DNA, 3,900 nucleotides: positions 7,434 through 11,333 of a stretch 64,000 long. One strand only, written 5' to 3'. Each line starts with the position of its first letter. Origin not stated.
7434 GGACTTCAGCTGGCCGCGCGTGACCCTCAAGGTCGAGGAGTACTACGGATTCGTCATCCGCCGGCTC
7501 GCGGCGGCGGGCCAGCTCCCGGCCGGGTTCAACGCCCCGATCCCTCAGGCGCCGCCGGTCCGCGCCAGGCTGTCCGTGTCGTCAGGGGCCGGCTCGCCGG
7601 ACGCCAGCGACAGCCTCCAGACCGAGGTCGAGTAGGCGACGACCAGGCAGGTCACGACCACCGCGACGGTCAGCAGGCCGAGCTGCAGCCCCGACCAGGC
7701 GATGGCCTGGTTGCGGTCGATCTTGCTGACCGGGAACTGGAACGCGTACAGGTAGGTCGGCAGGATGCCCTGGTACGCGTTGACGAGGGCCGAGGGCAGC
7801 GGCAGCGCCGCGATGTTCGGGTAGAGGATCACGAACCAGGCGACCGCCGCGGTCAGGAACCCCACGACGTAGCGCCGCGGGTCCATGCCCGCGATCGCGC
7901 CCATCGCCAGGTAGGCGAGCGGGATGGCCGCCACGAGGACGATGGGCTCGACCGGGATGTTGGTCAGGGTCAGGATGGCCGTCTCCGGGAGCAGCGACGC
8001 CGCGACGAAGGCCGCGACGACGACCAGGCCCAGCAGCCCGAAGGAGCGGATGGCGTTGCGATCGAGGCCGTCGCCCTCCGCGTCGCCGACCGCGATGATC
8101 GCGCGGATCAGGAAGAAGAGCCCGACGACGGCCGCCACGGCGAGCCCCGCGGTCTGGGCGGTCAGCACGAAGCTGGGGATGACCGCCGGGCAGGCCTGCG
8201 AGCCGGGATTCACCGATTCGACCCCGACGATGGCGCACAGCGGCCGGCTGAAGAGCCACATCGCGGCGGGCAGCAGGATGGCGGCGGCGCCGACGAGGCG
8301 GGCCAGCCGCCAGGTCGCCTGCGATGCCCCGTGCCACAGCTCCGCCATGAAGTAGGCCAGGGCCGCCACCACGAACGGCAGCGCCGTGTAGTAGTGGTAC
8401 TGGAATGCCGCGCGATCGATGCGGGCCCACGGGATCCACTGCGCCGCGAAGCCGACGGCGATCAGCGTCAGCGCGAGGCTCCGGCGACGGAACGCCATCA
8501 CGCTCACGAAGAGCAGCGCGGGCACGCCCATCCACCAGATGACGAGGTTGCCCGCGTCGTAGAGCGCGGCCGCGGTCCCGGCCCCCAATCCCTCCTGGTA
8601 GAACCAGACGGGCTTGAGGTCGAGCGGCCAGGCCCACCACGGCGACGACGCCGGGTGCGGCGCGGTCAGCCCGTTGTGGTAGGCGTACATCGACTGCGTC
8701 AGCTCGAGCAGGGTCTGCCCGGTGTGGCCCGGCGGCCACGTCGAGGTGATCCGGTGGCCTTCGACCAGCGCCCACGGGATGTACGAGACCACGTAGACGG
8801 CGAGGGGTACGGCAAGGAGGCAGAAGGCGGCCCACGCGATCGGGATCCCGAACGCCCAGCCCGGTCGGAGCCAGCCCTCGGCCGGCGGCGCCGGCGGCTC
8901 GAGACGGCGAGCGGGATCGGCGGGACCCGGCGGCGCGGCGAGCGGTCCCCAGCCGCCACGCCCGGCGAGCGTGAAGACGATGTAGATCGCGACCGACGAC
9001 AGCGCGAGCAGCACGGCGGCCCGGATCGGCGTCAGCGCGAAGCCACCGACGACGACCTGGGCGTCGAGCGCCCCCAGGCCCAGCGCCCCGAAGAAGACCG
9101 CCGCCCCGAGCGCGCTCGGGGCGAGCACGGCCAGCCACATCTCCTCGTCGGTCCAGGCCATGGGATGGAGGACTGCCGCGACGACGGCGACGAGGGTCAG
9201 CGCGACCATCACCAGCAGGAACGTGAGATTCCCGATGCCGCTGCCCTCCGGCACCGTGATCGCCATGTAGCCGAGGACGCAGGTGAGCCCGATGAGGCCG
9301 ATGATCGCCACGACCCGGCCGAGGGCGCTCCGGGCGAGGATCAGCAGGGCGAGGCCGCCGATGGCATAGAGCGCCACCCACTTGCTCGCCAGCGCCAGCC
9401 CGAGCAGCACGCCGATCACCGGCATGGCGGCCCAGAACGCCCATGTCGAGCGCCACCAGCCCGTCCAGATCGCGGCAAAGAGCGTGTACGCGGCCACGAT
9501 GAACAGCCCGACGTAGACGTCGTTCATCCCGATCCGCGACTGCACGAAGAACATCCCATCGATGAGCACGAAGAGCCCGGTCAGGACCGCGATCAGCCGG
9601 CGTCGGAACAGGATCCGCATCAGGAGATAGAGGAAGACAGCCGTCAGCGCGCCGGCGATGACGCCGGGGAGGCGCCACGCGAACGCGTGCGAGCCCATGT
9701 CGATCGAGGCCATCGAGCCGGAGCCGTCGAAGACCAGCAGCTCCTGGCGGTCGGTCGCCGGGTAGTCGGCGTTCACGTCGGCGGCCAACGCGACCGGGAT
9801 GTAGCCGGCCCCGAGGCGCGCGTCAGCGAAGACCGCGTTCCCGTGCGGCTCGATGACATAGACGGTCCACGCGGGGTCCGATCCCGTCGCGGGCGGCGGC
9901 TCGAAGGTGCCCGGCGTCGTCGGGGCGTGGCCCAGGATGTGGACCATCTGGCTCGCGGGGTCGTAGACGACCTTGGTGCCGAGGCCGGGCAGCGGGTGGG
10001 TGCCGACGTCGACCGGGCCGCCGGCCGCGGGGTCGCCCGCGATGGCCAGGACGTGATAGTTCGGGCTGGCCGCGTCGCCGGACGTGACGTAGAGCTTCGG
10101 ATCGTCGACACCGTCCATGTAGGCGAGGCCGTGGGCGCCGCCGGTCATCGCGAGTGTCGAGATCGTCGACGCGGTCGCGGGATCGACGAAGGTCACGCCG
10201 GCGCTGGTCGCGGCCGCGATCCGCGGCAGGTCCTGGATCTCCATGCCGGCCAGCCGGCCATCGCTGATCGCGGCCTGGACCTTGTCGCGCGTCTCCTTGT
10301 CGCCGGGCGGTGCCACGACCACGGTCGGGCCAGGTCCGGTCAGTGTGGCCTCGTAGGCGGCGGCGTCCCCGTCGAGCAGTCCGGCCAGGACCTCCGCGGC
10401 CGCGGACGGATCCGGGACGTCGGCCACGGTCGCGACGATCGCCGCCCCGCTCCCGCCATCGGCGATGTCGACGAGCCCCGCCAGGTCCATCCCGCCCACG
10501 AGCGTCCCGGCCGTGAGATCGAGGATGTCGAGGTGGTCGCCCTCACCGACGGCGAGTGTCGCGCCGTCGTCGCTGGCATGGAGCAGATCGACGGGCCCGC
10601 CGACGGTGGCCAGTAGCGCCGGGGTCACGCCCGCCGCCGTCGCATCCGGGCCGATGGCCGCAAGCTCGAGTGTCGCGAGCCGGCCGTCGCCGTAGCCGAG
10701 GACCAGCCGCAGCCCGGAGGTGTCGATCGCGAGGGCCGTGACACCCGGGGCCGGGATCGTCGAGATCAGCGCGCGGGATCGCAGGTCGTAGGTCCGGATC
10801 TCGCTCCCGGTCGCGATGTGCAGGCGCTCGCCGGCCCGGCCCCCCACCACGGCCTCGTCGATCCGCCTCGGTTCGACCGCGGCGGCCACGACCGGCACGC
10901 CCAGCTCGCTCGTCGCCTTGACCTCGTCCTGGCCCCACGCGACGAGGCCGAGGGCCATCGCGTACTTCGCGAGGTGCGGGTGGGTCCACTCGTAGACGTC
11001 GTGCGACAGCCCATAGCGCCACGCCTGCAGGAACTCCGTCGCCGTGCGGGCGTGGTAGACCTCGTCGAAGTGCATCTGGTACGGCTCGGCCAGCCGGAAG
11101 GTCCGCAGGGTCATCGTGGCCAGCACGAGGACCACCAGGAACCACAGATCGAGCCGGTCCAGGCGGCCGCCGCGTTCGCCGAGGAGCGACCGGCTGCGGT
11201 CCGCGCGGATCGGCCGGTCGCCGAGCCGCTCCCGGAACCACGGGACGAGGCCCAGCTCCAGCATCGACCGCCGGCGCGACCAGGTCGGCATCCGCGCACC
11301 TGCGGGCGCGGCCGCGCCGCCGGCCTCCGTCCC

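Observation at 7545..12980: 1811-aa fusion of two different GT-C glycosyltransferase modules, with an approximately 430-aa repeat domain in loop 1 of the PMT-like module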

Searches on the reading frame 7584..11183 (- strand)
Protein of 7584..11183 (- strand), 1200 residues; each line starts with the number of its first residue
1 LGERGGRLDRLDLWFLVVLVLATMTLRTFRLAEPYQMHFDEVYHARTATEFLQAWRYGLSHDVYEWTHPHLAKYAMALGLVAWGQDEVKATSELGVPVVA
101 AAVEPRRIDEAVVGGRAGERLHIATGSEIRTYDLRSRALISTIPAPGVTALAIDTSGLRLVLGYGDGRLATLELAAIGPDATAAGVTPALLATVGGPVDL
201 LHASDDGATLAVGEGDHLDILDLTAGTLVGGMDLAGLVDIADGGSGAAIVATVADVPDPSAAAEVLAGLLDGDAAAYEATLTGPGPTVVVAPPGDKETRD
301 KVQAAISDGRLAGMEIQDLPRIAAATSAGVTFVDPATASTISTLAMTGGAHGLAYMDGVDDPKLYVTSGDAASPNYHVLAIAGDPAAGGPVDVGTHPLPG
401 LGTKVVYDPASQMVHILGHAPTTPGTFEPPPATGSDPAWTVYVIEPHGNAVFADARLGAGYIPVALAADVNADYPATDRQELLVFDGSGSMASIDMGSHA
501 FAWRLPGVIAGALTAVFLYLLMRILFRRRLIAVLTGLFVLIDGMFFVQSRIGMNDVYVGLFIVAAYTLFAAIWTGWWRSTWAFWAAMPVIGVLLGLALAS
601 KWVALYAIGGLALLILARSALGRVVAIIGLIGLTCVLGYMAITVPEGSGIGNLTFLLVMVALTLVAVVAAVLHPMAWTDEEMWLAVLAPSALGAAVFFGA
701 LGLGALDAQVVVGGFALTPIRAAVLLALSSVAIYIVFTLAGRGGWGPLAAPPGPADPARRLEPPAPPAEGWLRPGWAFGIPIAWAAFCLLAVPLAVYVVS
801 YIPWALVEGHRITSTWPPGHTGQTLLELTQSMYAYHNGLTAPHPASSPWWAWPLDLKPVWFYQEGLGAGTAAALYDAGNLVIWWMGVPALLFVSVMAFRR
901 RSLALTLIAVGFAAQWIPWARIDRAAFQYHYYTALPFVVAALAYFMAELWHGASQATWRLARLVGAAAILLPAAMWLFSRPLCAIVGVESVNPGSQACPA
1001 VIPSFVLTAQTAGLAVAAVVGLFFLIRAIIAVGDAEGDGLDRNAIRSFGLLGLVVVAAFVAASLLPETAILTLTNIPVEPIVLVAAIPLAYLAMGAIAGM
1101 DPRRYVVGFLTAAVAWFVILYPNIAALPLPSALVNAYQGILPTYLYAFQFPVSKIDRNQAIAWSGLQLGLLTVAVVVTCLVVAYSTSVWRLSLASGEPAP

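Call 36: predict_structure(alignment_id=A3)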
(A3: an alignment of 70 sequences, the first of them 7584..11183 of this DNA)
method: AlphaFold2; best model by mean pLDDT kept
length: 1200 residues; sequences in the alignment: 70
mean_pLDDT: 87.8   pTM: 0.88
mean pLDDT of the five models: 87.8, 87.8, 85.1, 83.2, 82.6
residues with pLDDT >= 90: 634; 70-90: 497; 50-70: 52; < 50: 17
segments of 3 or more residues with pLDDT < 50: 1-5, 427-434
pLDDT, mean of each block of 10 residues (from residue 1): 59 95 93 85 88 86 66 92 91 94 88 79 96 91 96 93 97 90 90 94 91 96 91 95 88 90 91 88 82 83 91 89 96 89 92 91 94 92 83 92 93 93 51 60 93 90 93 87 94 91 96 98 93 97 94 92 98 89 96 95 92 94 94 93 84 91 95 92 92 92 88 76 93 93 87 83 87 89 95 94 83 89 87 77 78 88 85 89 95 94 95 92 79 96 97 89 92 89 81 64 74 81 75 60 76 86 84 80 86 87 91 92 88 79 82 77 82 96 93 67
secondary structure, 60 per line:
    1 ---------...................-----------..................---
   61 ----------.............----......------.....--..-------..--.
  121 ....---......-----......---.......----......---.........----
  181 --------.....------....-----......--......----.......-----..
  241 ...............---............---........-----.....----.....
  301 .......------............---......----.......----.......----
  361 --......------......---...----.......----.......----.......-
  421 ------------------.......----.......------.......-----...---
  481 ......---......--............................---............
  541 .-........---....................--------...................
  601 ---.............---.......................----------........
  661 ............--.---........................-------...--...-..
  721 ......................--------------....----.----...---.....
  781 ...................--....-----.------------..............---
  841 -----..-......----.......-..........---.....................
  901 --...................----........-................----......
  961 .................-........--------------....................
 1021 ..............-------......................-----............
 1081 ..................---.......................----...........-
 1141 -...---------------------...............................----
elements in order (helices of 4 or more, strands of 3 or more residues): H10-28 H40-57 H71-83 E88-93 E100-104 E120-124 E128-133 E139-144 E148-154 E159-164 E168-173 E189-193 E200-203 E209-214 E217-222 E227-233 E239-252 H259-270 H274-281 E287-291 H296-307 E314-325 E329-334 E339-345 E350-356 E363-368 E375-380 E391-397 E402-408 E413-419 E439-445 E450-456 E463-469 E481-486 E490-495 H498-525 H529-541 H543-550 H554-573 H582-600 H604-616 H620-642 H653-672 H679-702 E710-712 E715-717 H719-742 H757-760 H776-799 H802-805 H825-837 H849-854 E859-865 E870-876 H880-900 H903-921 H928-933 H935-950 H955-977 H979-986 E1001-1008 H1009-1034 H1042-1063 E1069-1077 H1078-1098 H1102-1124 H1131-1139 H1166-1196

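Call 40: fold_search(model_id=the predicted structure, library=pdb)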
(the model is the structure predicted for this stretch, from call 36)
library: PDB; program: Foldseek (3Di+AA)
matches with E <= 10: 1267; with E <= 0.001: 844
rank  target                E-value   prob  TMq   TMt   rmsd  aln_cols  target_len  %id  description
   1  4wjs                  1.9e-08  1.00  0.19  0.43  12.9       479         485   12  Crystal structure of Rsa4 from Chaetomium thermophilum (released 2014-11-19)
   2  8wcb_B                2.4e-08  1.00  0.21  0.68   7.8       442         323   10  Cryo-EM structure of the CHA-bound mTAAR1-Gq complex (released 2023-12-27)
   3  1got_B                3.2e-08  1.00  0.20  0.64   9.2       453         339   10  HETEROTRIMERIC COMPLEX OF A GT-ALPHA/GI-ALPHA CHIMERA AND THE GT-BETA-GAMMA SUBUNITS (released 1997-03-12)
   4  9n74_LQ               4.9e-08  1.00  0.20  0.28   7.8       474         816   12  SSU processome maturation and disassembly, State H (released 2025-10-29)
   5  2ce8_A                5.7e-08  1.00  0.21  0.66   5.5       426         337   11  An EH1 peptide bound to the Groucho-TLE WD40 domain. (released 2006-06-14)
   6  8gg8_B                5.7e-08  1.00  0.21  0.67   5.9       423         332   10  CryoEM structure of beta-2-adrenergic receptor in complex with GTP-bound Gs heterotrimer (transition intermediate #14  (released 2024-03-06)
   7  8fl2_NJ               6.0e-08  1.00  0.20  0.56  11.8       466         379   11  Human nuclear pre-60S ribosomal subunit (State I1) (released 2023-07-12)
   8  1gxr_B                6.2e-08  1.00  0.20  0.68   5.6       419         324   10  WD40 Region of Human Groucho/TLE1 (released 2002-06-13)
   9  8wc8_B                6.2e-08  1.00  0.20  0.66   8.8       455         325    9  Cryo-EM structure of the ZH8651-bound hTAAR1-Gs complex (released 2023-12-27)
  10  8qeg_B                6.5e-08  1.00  0.20  0.66   9.0       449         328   10  Crystal structure of the G11 protein heterotrimer bound to YM-254890 inhibitor (released 2025-03-19)
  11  5yzv_B                6.7e-08  1.00  0.21  0.78   5.4       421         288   14  Biophysical and structural characterization of the thermostable WD40 domain of a prokaryotic protein, Thermomonospora  (released 2018-10-03)
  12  8ge4_B                6.7e-08  1.00  0.20  0.66   5.5       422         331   10  CryoEM structure of beta-2-adrenergic receptor in complex with nucleotide-free Gs heterotrimer (#5 of 20) (released 2024-03-06)
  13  8wca_B                7.0e-08  1.00  0.21  0.69   5.8       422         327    9  Cryo-EM structure of the PEA-bound hTAAR1-Gs complex (released 2023-12-27)
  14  8fl0_NJ               7.0e-08  1.00  0.21  0.48  13.6       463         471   10  Human nucleolar pre-60S ribosomal subunit (State H) (released 2023-07-12)
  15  1erj_B                9.6e-08  1.00  0.21  0.66   6.0       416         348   11  CRYSTAL STRUCTURE OF THE C-TERMINAL WD40 DOMAIN OF TUP1 (released 2000-07-26)
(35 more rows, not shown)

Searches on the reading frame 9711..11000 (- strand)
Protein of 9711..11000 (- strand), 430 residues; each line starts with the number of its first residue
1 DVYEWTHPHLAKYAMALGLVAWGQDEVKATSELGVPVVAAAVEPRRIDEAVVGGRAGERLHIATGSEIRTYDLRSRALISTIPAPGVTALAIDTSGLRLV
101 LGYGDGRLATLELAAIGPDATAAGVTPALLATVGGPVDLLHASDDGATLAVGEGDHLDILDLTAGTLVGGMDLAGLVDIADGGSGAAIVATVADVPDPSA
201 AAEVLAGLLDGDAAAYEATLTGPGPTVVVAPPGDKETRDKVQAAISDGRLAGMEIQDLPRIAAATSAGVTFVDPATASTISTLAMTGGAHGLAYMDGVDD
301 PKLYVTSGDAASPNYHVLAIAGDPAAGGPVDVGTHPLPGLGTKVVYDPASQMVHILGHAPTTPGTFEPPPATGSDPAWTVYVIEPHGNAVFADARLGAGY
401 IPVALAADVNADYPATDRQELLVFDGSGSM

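Call 6: search_protein_families(library=pfam, proteins=[window:9711-11000:-], max_evalue=10)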
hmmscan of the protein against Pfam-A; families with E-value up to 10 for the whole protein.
window:9711-11000:- (430 aa): 3 families
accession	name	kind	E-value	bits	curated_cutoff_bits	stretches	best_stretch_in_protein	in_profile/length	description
PF24814.1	WD40_Prp19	-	0.12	11.9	320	1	63-108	193-244/281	Prp19 WD40 domain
PF23414.1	Beta-prop_EML_2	-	0.23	11.3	90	1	66-156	20-103/266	Echinoderm microtubule-associated protein second beta-propeller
PF20260.4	PUA_4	-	0.27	11.8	23.9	0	98-119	20-41/48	RNA methyltransferase PUA domain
